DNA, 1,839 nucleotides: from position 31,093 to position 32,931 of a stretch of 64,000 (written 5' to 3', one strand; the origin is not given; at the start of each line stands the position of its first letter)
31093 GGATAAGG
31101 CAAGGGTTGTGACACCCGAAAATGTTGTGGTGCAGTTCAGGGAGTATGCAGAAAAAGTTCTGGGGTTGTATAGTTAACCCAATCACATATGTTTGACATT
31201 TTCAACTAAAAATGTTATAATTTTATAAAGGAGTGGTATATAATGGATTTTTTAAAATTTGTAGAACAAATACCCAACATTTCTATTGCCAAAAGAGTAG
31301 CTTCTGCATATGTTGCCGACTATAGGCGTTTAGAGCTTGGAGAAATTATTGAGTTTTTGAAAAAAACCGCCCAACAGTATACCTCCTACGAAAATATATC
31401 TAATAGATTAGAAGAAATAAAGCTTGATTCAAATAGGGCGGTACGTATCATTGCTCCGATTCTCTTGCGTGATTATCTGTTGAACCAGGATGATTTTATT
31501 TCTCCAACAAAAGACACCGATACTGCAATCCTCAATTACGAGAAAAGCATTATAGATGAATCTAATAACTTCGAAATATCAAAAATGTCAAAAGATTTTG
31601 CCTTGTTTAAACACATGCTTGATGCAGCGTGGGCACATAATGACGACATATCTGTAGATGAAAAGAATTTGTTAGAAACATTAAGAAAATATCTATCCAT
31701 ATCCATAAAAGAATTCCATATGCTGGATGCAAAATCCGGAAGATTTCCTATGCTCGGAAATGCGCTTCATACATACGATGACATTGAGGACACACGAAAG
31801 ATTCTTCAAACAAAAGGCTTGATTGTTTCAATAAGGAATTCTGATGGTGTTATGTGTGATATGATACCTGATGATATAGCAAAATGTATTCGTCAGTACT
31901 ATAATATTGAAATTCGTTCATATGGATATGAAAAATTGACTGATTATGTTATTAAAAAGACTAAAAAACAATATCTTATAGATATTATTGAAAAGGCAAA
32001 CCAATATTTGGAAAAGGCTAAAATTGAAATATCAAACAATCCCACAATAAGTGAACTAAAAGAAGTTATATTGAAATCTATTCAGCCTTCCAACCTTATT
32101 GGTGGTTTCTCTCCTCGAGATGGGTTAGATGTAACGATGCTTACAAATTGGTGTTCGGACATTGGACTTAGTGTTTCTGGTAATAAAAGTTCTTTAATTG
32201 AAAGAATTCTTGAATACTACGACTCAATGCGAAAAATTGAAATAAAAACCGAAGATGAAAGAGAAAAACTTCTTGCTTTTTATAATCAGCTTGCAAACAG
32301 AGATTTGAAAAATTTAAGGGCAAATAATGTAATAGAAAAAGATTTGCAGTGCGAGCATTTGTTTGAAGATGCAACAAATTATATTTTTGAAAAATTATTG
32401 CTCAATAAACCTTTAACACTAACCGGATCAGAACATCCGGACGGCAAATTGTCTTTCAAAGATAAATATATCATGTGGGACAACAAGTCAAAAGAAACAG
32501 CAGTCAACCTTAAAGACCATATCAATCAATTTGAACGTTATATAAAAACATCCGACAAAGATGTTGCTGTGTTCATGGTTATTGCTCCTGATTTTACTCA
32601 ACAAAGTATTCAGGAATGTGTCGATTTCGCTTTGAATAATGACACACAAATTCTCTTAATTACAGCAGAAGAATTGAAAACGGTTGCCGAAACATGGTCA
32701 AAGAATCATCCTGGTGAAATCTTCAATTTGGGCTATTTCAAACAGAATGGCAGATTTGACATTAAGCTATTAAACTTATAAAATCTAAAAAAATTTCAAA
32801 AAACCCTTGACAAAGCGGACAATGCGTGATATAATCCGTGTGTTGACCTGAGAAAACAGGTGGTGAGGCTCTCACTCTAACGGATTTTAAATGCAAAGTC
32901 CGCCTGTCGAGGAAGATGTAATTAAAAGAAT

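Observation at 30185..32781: WYL regulator + orphan SAP / FokI-like nuclease cassette between tmcAL and the rplJL operon: candidate undescribed defence or toxin module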

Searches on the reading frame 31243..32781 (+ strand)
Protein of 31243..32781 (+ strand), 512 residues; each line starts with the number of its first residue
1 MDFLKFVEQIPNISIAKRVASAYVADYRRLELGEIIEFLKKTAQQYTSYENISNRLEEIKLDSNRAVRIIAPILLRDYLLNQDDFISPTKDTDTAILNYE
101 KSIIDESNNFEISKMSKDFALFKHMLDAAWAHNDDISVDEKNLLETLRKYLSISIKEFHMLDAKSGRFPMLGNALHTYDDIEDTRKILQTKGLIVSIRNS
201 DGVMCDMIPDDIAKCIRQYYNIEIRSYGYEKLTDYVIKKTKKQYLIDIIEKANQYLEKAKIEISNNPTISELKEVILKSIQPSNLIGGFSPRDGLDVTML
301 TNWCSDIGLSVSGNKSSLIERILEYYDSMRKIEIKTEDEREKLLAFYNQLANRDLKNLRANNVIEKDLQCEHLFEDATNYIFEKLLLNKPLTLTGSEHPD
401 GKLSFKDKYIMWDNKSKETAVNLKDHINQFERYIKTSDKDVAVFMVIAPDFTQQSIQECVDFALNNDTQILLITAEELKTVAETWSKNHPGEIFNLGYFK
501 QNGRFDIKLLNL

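Call 3: search_protein_families(library=pfam, proteins=[window:31243-32781:+], max_evalue=1)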
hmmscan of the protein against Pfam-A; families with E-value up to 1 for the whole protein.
window:31243-32781:+ (512 aa): 5 families
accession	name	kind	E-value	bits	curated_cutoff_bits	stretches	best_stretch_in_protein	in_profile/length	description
PF02037.33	SAP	-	4.2e-06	26.7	23.9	1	303-326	13-36/37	SAP domain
PF18953.6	SAP_new25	-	0.00022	21.2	26.3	1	300-333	13-46/51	SAP domain-containing new25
PF09254.17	FokI_cleav_dom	-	0.043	13.7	25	1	366-437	32-103/188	FokI, cleavage domain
PF03735.19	ENT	-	0.094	13.2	28.5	1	122-158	12-48/71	ENT domain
PF21940.1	Pfc11_Rna14-15-ID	-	0.099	13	27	0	310-373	14-78/111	Pfc11 Rna14/15 interacting domain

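Call 4: search_protein_families(library=padloc, proteins=[window:31243-32781:+], max_evalue=1)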
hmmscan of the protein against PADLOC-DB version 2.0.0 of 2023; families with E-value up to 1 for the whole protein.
window:31243-32781:+ (512 aa): 0 families

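Call 5: search_protein_families(library=ncbifam, proteins=[window:31243-32781:+], max_evalue=1)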
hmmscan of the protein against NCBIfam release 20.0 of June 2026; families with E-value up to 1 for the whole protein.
window:31243-32781:+ (512 aa): 2 families
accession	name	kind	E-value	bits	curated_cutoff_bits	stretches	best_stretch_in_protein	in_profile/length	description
NF003645.0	PRK05286.1-2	equivalog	0.0051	15.7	366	1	421-479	191-249/359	quinone-dependent dihydroorotate dehydrogenase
TIGR01036.1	pyrD_sub2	equivalog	0.11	11.2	200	1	427-475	198-245/356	dihydroorotate dehydrogenase (quinone)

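Call 6: find_homologous_proteins(query=window:31243-32778:+, max_evalue=0.001)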
Query window:31243-32778:+ (512 aa): 502 proteins with E <= 0.001 among 8000 candidates; the best 120 are listed.
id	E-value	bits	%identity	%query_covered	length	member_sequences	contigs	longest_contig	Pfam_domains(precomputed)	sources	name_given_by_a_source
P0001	0.0e+0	1130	100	100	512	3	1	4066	PF02037.34,PF09254.19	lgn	-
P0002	0.0e+0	1024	88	100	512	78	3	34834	PF02037.34,PF09254.19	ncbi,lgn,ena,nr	ncbi:MAG: SAP domain-containing protein [Clostridia bacterium]|nr:SAP domain-containing protein [Clo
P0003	0.0e+0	1016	88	100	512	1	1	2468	PF02037.34,PF09254.19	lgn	-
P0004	0.0e+0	1010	87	100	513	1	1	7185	PF02037.34,PF09254.19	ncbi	-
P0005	7.6e-298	1006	87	100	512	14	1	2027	PF02037.34,PF09254.19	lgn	-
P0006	1.2e-297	1005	86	100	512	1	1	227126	PF02037.34,PF09254.19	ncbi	-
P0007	1.0e-296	1002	87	100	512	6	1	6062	PF02037.34,PF09254.19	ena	-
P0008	8.5e-294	993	84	100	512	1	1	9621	PF09254.19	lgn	-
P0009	4.7e-293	990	85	100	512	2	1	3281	PF02037.34,PF09254.19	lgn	-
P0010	2.8e-291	984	84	100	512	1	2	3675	PF09254.19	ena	-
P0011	9.4e-291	983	85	100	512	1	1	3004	PF02037.34,PF09254.19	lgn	-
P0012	1.3e-290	982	84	100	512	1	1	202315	PF02037.34,PF09254.19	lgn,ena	-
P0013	4.2e-290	981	85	100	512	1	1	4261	PF02037.34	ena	-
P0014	8.2e-290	980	84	100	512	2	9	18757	PF02037.34,PF09254.19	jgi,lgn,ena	-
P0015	1.8e-289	978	83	100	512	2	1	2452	PF02037.34,PF09254.19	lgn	-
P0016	1.8e-289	978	85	100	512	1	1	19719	PF09254.19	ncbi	-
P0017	3.8e-289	977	84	100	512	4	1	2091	PF02037.34,PF09254.19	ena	-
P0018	6.8e-287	970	83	100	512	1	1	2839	PF02037.34,PF09254.19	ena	-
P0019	1.1e-283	959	81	100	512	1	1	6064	PF02037.34,PF09254.19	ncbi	-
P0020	1.2e-282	956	82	100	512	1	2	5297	PF02037.34,PF09254.19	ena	-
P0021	1.6e-281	952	82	100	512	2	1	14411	PF09254.19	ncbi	-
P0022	8.9e-281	950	83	100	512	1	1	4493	PF02037.34,PF09254.19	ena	-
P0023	3.5e-279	945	81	100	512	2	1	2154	PF02037.34,PF09254.19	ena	-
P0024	4.4e-278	941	82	100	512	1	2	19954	PF02037.34,PF09254.19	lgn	-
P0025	8.5e-278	940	81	100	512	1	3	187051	PF09254.19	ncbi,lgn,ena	-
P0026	1.2e-277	940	82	100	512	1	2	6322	PF02037.34,PF09254.19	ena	-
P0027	2.0e-277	939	81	100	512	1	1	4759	PF09254.19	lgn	-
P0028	4.8e-277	937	81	100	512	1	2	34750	PF09254.19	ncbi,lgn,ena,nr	ncbi:MAG: hypothetical protein IKU84_00880 [Clostridia bacterium]|nr:hypothetical protein [Clostridi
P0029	1.2e-276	936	82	100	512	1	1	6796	PF02037.34,PF09254.19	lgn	-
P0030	4.9e-276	934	82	100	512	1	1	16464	PF02037.34,PF09254.19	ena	-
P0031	2.1e-275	932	82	100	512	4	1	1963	PF02037.34,PF09254.19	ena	-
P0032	3.5e-275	931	81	100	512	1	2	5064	PF02037.34,PF09254.19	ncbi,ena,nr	ncbi:MAG: hypothetical protein IKU10_04755 [Clostridia bacterium]|nr:hypothetical protein [Clostridi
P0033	4.9e-275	931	81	100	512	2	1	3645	PF02037.34,PF09254.19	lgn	-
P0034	1.9e-274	929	81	100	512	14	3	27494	PF02037.34,PF09254.19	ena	-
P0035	2.0e-273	926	80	100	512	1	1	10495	PF02037.34,PF09254.19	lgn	-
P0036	3.8e-273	925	79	100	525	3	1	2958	PF09254.19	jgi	-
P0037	1.1e-272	923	80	100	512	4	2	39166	PF02037.34,PF09254.19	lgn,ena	-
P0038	3.2e-272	922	79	100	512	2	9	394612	PF09254.19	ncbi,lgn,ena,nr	ncbi:MAG: hypothetical protein IJA31_00695 [Clostridia bacterium]|nr:hypothetical protein [Clostridi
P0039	3.7e-272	921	79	100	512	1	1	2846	PF02037.34,PF09254.19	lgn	-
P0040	8.4e-272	920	79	100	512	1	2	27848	PF02037.34,PF09254.19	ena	-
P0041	9.3e-272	920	79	100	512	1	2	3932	PF02037.34,PF09254.19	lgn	-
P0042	2.2e-271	919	79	100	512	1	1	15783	PF09254.19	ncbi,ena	-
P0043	4.7e-271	918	80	100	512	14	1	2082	PF02037.34,PF09254.19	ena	-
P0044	5.0e-271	918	80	100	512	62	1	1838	PF02037.34,PF09254.19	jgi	-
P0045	1.4e-270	916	80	100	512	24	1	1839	PF02037.34,PF09254.19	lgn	-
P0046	4.0e-270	915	78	100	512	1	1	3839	PF02037.34,PF09254.19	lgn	-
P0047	6.5e-270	914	79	100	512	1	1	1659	PF02037.34,PF09254.19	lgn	-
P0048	6.5e-270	914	80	100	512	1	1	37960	PF02037.34,PF09254.19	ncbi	-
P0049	1.3e-269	913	79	100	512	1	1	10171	PF02037.34,PF09254.19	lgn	-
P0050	3.2e-269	912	79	100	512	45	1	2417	PF09254.19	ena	-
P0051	4.4e-269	911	79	100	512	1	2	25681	PF02037.34,PF09254.19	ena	-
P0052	5.5e-269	911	79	100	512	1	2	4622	PF02037.34,PF09254.19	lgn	-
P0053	6.1e-269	911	79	100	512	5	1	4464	PF02037.34,PF09254.19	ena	-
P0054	6.6e-269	911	79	100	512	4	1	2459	PF02037.34,PF09254.19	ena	-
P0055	1.0e-268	910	80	100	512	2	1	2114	PF02037.34,PF09254.19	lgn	-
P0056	1.3e-268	910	77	100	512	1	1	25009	PF09254.19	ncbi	-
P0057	1.5e-268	909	79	100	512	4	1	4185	PF02037.34,PF09254.19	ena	-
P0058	1.9e-268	909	79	100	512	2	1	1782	PF02037.34,PF09254.19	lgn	-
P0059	2.4e-268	909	79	100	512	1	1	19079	PF09254.19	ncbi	-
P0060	4.7e-268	908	79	100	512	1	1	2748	PF02037.34,PF09254.19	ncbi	-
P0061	8.3e-268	907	78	100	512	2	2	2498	PF09254.19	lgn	-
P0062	1.5e-267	906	79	100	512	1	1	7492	PF09254.19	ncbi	-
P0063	1.9e-267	906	79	100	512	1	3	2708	PF09254.19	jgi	-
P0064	2.1e-267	906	77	100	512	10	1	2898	PF09254.19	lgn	-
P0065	3.2e-267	905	78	100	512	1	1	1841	PF09254.19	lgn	-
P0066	6.2e-267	904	79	100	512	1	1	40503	PF09254.19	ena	-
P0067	6.8e-267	904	79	100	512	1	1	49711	PF02037.34,PF09254.19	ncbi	-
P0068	1.1e-266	903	78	100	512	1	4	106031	PF02037.34,PF09254.19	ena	-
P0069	1.5e-266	903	78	100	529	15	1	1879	PF02037.34,PF09254.19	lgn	-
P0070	1.5e-266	903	78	100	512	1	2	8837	PF09254.19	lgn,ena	-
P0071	1.7e-266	903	79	100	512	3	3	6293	PF02037.34,PF09254.19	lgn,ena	-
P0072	2.3e-266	902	77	100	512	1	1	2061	PF02037.34,PF09254.19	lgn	-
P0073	5.8e-266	901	78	100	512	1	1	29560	PF02037.34,PF09254.19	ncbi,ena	-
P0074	1.2e-265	900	78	100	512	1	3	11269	PF02037.34,PF09254.19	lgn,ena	-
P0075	1.4e-265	900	78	100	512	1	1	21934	PF02037.34,PF09254.19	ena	-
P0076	1.8e-265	899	78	100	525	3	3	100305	PF02037.34,PF09254.19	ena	-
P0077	2.2e-265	899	78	100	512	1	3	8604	PF02037.34,PF09254.19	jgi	-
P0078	2.3e-265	899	78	100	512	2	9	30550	PF09254.19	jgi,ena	-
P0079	2.3e-265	899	78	100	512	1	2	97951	PF02037.34,PF09254.19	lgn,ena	-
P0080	2.4e-265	899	79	100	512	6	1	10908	PF02037.34,PF09254.19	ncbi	-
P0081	2.6e-265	899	77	100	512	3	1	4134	PF09254.19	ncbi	-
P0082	2.6e-265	899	78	100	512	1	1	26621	PF02037.34,PF09254.19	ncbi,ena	-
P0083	4.7e-265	898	78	100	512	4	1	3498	PF09254.19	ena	-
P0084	5.3e-265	898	77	100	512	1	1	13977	PF02037.34,PF09254.19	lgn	-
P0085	7.5e-265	897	77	100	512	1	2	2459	PF02037.34,PF09254.19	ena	-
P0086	8.4e-265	897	76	100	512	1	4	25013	PF09254.19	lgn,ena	-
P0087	9.0e-265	897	78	100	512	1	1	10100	PF02037.34,PF09254.19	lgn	-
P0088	1.9e-264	896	78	100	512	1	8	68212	PF09254.19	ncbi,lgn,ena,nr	ncbi:MAG: hypothetical protein IJC36_02660 [Clostridia bacterium]|nr:hypothetical protein [Clostridi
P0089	2.3e-264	896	77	100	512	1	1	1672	PF02037.34,PF09254.19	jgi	-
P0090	2.8e-264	895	76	100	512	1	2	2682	PF09254.19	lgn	-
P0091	3.1e-264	895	77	100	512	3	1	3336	PF09254.19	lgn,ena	-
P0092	3.8e-264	895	78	99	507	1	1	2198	PF02037.34,PF09254.19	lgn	-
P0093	4.9e-264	895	78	100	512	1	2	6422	PF02037.34,PF09254.19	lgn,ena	-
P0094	5.2e-264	895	78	100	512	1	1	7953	PF02037.34,PF09254.19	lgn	-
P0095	7.2e-264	894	78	100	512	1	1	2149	PF02037.34,PF09254.19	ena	-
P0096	9.5e-264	894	77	100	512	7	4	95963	PF02037.34,PF09254.19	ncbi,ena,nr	ncbi:MAG: hypothetical protein IJN56_03090 [Clostridia bacterium]|nr:hypothetical protein [Clostridi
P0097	1.0e-263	894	77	100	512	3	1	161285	PF02037.34,PF09254.19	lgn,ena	-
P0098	1.1e-263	893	78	100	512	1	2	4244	PF09254.19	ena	-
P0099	1.1e-263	893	78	100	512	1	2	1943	PF02037.34,PF09254.19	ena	-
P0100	1.3e-263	893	77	100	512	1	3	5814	PF02037.34,PF09254.19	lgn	-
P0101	1.3e-263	893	76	100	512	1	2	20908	PF09254.19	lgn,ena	-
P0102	1.3e-263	893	78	100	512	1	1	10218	PF02037.34,PF09254.19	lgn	-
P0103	2.2e-263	892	78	100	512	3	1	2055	PF02037.34,PF09254.19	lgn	-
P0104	3.3e-263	892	77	100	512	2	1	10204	PF02037.34,PF09254.19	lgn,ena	-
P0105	3.3e-263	892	77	100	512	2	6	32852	PF02037.34,PF09254.19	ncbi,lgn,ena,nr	ncbi:MAG: hypothetical protein IJO88_00260 [Oscillospiraceae bacterium]|nr:hypothetical protein [Osc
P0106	3.4e-263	892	77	100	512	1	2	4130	PF02037.34,PF09254.19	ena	-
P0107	3.6e-263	892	76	100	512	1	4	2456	PF09254.19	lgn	-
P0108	4.3e-263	891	76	100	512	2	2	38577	PF02037.34,PF09254.19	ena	-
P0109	4.3e-263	891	77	100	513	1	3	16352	PF02037.34,PF09254.19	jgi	-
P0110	5.2e-263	891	77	100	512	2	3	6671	PF09254.19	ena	-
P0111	5.4e-263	891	76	100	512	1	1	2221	PF02037.34,PF09254.19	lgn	-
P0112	5.7e-263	891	77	100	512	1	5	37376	PF09254.19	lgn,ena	-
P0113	6.6e-263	891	77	100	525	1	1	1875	PF09254.19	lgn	-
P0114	8.6e-263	890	76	100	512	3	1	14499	PF09254.19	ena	-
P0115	8.7e-263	890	76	100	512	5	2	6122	PF02037.34,PF09254.19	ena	-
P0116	1.4e-262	890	78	100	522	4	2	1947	PF02037.34,PF09254.19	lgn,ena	-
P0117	1.6e-262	890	77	100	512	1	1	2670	PF02037.34,PF09254.19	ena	-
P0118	1.6e-262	890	77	100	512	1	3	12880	PF02037.34,PF09254.19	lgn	-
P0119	2.1e-262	889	76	100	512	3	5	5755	PF02037.34,PF09254.19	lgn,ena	-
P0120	2.3e-262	889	77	100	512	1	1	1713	PF02037.34,PF09254.19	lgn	-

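Call 7: search_solved_structures(query=window:31243-32778:+, max_evalue=10, show_alignments=3)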
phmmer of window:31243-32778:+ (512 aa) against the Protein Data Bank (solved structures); distinct sequences matched with E-value up to 10: 1.
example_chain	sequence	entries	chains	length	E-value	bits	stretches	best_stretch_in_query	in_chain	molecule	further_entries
4hv0_A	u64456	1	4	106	0.013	17.6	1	207-280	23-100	AvtR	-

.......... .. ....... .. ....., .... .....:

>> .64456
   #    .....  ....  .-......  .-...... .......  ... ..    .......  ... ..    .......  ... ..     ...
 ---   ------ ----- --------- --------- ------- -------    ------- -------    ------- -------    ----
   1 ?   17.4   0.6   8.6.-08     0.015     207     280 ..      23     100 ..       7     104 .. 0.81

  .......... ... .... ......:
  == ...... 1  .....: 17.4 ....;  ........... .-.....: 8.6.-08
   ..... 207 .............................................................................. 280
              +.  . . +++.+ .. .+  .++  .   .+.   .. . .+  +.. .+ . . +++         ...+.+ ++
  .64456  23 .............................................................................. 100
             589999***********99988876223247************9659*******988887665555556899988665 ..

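Call 8: find_related_loci(query=window:31243-32778:+, collection=genome_contigs, flank=6000)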
Query window:31243-32778:+ (512 aa) in genome_contigs; peptide patterns used: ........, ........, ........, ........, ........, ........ (x = any residue, [..] = any of these).
94 stretches matched a pattern; 65 encode a relative of the query (tblastn E <= 1e-3); 63 distinct loci.
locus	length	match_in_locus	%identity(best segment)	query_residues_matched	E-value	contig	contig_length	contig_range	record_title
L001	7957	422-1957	90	1-512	0e+0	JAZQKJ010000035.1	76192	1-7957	MAG: Ructibacterium sp. isolate T1900044615_TS20190081.MAGScoT_cleanbin_000008 SGB_837_k141_1886155, whole genome shotgu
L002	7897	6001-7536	90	1-512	0e+0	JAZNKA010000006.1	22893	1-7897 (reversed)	MAG: Clostridia bacterium isolate T1900044677_TS20190143.MAGScoT_cleanbin_000039 SGB_1649_k141_3914349, whole genome sho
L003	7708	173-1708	89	1-512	0e+0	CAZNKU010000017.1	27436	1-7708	MAG TPA_asm: uncultured Clostridiaceae bacterium isolate SRP315200_co1_88 genome assembly, contig: NODE_2723_length_2743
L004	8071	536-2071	89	1-512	0e+0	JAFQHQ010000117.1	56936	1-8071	MAG: Clostridia bacterium isolate RGIG1828 Goat_Cecum-5__c359290, whole genome shotgun sequence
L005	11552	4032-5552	88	1-507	0e+0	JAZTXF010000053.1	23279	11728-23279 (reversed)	MAG: Candidatus Gastranaerophilaceae bacterium isolate T1900045331_YK20190020.MAGScoT_cleanbin_000010 SGB_6524_k141_4769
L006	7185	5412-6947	87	1-512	0e+0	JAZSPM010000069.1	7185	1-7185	MAG: Candidatus Ornithomonoglobus sp. isolate T1900044546_TS20190012.MAGScoT_cleanbin_000008 SGB_141_k141_1587938, whole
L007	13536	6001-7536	86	1-512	0e+0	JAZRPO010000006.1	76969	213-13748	MAG: Eubacteriales bacterium isolate T1900045376_YK20190066.MAGScoT_cleanbin_000002 SGB_6872_k141_605806, whole genome s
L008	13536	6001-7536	86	1-512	0e+0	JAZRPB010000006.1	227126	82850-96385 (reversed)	MAG: Clostridia bacterium isolate T1900045382_YK20190072.MAGScoT_cleanbin_000001 SGB_6899_k141_553614, whole genome shot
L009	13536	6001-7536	85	1-512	0e+0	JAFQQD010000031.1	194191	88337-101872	MAG: Clostridia bacterium isolate RGIG2049 Goat_Colon-2__c302484, whole genome shotgun sequence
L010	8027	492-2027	85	1-512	0e+0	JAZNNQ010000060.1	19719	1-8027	MAG: Eubacteriales bacterium isolate T1900044654_TS20190120.MAGScoT_cleanbin_000015 SGB_1466_k141_388389, whole genome s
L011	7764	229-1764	84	1-512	0e+0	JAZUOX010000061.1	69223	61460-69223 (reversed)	MAG: Clostridia bacterium isolate T1900044868_TS20190334.MAGScoT_cleanbin_000057 SGB_3154_k141_3492753, whole genome sho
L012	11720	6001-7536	81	1-512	0e+0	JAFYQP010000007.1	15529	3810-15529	MAG: Clostridia bacterium isolate RGIG7332 Water_buffalos_Cecum-4__c74966, whole genome shotgun sequence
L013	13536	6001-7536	81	1-512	0e+0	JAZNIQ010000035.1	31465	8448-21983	MAG: Candidatus Fimenecus sp. isolate T1900044684_TS20190150.MAGScoT_cleanbin_000038 SGB_1712_k141_179225, whole genome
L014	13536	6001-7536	81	1-512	0e+0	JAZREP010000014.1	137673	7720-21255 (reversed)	MAG: Acutalibacteraceae bacterium isolate T1900045499_YK20190193.MAGScoT_cleanbin_000003 SGB_7473_k141_2847017, whole ge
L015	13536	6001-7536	79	1-512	0e+0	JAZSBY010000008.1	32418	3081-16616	MAG: Candidatus Fimenecus sp. isolate T1900044923_TS20190389.MAGScoT_cleanbin_000030 SGB_3363_k141_2403567, whole genome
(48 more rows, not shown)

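Call 17: search_solved_structures(query=A1, max_evalue=10, show_alignments=4)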
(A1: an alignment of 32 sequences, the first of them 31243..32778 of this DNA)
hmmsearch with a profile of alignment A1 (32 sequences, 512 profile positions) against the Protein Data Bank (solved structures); distinct sequences matched with E-value up to 10: 1.
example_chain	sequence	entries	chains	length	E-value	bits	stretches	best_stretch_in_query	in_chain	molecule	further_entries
2kvu_A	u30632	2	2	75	1.3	10.7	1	292-329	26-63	MKL/myocardin-like protein 1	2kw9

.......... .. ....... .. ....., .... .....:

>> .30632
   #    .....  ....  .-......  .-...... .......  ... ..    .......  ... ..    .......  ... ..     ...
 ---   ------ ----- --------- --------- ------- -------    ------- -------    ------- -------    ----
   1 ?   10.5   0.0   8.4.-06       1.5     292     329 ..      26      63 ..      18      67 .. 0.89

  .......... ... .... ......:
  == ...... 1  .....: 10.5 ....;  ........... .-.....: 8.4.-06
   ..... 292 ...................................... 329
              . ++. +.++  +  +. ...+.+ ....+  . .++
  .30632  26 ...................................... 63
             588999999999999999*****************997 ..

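Call 18: search_protein_families(library=pfam, alignment_id=A1, max_evalue=0.01)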
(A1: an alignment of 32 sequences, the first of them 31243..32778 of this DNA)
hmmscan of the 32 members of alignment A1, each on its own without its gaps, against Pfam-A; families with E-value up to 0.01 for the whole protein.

A. member 1, window:31243-32778:+ (512 aa): 2 families
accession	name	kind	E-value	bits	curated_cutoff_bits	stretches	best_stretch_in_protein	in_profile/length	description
PF02037.33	SAP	-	4.2e-06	26.7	23.9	1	303-326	13-36/37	SAP domain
PF18953.6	SAP_new25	-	0.00022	21.2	26.3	1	300-333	13-46/51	SAP domain-containing new25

B. families by the number of members that match (of 32 scanned): 5 families
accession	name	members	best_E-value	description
PF02037.33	SAP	31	1.8e-12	SAP domain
PF18953.6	SAP_new25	17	1e-05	SAP domain-containing new25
PF09254.17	FokI_cleav_dom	4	0.0049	FokI, cleavage domain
PF21940.1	Pfc11_Rna14-15-ID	2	0.0036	Pfc11 Rna14/15 interacting domain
PF09625.15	VP9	1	0.0027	VP9 protein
